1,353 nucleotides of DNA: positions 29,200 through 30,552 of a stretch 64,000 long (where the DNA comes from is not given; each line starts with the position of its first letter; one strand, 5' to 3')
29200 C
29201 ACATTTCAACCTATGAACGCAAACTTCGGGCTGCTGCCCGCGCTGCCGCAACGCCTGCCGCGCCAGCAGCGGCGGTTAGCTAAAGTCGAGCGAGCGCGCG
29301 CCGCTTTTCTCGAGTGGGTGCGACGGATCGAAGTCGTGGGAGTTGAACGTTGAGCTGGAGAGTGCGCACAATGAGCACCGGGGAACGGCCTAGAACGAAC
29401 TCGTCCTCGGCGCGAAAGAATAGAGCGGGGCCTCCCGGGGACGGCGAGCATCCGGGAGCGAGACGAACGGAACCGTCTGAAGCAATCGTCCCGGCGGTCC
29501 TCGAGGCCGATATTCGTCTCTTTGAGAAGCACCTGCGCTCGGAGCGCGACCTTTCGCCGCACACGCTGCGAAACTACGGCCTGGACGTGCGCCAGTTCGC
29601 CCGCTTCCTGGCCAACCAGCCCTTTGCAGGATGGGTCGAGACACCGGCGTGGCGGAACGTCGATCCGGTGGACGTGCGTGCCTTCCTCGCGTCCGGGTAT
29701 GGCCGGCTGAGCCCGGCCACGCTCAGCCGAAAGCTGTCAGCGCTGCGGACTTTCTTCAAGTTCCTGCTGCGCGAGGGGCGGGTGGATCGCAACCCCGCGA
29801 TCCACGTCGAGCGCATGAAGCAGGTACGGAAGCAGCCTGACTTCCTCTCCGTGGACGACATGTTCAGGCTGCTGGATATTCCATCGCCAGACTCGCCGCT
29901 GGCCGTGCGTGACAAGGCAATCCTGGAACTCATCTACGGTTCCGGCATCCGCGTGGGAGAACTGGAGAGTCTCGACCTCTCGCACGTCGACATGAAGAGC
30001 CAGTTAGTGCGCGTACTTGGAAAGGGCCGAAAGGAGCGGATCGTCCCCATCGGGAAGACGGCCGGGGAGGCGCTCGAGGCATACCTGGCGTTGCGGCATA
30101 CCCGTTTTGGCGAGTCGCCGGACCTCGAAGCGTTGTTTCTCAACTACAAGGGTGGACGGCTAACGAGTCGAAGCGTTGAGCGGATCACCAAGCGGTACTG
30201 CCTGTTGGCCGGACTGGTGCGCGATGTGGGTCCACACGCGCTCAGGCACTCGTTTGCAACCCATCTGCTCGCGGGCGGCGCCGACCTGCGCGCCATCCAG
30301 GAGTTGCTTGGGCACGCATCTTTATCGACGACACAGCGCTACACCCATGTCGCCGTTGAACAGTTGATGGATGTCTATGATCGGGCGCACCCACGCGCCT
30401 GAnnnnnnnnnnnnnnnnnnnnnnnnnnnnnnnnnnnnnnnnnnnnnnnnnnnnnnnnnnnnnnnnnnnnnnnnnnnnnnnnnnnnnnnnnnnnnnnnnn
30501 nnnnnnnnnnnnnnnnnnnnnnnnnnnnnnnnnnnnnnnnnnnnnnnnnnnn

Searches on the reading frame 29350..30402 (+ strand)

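Call 67: search_protein_families(library=pfam, proteins=[window:29350-30402:+], max_evalue=0.001)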
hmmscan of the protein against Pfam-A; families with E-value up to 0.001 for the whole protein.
window:29350-30402:+ (350 aa): 3 families
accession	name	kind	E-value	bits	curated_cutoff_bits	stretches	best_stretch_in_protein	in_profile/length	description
PF00589.27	Phage_integrase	-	1.6e-47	161.9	27.1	1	165-336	2-170/172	Phage integrase family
PF02899.23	Phage_int_SAM_1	-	4.9e-19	68.8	22.3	1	56-143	2-83/83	Phage integrase, N-terminal SAM-like domain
PF13495.12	Phage_int_SAM_4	-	1.1e-06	29.4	27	1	58-141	5-80/85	Phage integrase, N-terminal SAM-like domain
